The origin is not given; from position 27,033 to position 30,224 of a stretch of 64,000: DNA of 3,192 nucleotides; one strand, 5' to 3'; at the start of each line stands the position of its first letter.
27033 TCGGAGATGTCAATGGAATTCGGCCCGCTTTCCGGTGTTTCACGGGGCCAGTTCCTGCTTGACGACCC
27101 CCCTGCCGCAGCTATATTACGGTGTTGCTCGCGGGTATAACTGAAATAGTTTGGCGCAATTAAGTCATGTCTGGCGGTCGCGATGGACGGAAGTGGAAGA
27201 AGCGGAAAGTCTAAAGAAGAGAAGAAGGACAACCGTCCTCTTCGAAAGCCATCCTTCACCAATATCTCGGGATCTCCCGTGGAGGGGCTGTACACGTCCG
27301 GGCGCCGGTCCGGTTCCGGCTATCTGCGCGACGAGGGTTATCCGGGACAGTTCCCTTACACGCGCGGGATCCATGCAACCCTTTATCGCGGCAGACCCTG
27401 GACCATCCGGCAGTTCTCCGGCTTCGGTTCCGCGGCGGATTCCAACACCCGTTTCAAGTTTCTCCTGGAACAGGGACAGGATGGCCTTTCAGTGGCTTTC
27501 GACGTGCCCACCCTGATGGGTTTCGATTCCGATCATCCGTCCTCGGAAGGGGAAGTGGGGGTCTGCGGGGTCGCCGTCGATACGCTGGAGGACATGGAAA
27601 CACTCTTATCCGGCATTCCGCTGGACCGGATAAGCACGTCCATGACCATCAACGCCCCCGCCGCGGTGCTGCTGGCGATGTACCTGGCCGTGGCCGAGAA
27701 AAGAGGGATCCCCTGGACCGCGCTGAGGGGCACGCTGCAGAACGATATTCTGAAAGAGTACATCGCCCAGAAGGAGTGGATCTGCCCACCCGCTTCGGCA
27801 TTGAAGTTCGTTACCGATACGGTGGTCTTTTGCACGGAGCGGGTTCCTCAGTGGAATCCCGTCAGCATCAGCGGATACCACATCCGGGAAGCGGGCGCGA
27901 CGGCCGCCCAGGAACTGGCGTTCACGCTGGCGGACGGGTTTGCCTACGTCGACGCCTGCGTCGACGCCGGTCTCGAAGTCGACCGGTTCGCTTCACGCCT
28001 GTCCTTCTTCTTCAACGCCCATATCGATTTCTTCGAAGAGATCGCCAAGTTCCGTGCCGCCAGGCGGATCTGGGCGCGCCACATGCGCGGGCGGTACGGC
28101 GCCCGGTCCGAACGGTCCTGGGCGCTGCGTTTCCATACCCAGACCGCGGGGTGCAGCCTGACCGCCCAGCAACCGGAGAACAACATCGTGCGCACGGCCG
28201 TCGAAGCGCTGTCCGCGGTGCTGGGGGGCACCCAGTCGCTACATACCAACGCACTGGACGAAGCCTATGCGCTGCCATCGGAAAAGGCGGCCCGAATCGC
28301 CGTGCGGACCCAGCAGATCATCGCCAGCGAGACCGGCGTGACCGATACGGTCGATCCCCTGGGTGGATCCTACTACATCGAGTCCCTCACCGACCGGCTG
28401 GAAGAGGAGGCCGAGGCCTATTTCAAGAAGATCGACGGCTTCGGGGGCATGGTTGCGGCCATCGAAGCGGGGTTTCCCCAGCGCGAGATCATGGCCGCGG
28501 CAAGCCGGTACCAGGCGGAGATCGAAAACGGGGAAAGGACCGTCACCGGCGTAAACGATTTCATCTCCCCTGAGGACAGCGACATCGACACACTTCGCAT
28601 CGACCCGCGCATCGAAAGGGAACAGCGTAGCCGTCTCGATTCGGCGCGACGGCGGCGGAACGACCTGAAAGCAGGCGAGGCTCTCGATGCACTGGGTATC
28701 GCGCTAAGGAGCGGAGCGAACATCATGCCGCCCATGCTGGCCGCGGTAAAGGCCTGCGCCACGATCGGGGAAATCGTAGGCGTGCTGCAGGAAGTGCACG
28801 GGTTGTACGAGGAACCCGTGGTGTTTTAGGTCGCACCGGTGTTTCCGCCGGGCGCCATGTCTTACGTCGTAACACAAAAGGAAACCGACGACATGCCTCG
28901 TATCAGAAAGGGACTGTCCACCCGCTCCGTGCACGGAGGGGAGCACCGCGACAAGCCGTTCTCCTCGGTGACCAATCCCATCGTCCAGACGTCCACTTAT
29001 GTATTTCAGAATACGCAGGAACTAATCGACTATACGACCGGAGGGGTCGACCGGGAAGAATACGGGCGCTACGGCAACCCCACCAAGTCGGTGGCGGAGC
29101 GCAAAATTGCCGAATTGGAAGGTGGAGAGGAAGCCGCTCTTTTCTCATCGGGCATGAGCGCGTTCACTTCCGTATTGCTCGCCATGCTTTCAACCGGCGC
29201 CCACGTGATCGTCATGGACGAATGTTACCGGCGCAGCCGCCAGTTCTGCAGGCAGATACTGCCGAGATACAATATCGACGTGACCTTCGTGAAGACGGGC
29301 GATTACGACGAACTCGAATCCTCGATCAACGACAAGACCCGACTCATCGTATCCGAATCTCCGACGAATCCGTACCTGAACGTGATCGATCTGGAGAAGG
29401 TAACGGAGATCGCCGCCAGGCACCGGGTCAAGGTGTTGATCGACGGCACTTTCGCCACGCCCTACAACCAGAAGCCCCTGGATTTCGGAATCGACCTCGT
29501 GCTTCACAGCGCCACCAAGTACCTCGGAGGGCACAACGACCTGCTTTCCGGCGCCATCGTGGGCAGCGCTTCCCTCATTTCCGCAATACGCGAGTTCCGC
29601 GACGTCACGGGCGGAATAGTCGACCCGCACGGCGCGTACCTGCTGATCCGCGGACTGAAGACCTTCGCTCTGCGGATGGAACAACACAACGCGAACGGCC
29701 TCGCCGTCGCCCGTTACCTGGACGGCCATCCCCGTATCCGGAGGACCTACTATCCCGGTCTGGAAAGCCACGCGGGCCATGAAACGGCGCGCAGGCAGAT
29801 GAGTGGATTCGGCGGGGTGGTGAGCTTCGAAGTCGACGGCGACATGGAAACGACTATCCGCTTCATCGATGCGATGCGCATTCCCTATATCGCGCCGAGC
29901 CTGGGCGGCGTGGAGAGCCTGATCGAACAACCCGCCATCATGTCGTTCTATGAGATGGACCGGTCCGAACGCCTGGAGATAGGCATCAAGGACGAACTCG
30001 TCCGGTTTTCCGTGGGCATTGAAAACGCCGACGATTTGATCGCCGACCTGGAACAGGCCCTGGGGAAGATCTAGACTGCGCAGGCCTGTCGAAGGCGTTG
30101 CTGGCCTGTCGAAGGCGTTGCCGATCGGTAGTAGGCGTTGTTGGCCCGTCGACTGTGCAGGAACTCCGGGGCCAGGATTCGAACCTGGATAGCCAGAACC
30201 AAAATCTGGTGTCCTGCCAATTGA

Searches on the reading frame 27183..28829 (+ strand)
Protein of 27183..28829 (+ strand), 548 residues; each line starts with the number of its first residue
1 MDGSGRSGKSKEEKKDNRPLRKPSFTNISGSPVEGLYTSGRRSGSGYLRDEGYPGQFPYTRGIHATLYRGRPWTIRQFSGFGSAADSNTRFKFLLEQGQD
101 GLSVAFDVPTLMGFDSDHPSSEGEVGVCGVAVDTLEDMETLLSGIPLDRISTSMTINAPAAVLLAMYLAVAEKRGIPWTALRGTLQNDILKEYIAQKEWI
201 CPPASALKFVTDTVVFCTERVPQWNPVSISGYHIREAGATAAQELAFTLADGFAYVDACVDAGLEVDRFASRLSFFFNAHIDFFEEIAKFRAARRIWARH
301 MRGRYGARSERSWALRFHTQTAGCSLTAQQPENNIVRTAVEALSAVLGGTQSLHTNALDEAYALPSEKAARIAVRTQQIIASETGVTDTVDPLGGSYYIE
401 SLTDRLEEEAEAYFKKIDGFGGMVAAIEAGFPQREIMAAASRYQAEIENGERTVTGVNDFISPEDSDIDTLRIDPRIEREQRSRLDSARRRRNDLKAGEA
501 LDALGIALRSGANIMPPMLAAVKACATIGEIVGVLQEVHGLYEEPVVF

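Call 3: search_protein_families(library=pfam, proteins=[window:27183-28829:+])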
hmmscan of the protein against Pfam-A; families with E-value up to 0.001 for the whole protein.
window:27183-28829:+ (548 aa): 1 family
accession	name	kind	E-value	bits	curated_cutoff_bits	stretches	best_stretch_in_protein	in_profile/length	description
PF01642.28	MM_CoA_mutase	-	1.3e-217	723.9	22.1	1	29-540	4-512/512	Methylmalonyl-CoA mutase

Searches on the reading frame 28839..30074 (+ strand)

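Call 3: search_protein_families(library=pfam, proteins=[window:28839-30074:+])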
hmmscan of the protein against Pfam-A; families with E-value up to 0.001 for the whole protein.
window:28839-30074:+ (411 aa): 3 families
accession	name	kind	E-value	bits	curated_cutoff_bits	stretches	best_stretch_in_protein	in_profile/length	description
PF01053.26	Cys_Met_Meta_PP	-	4.3e-139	463.7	27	1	28-408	2-380/381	Cys/Met metabolism PLP-dependent enzyme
PF00155.27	Aminotran_1_2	-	8.9e-09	35.4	19.7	1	72-285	32-274/361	Aminotransferase class I and II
PF00266.25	Aminotran_5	-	0.00023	20.7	21.5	1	87-230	49-204/371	Aminotransferase class-V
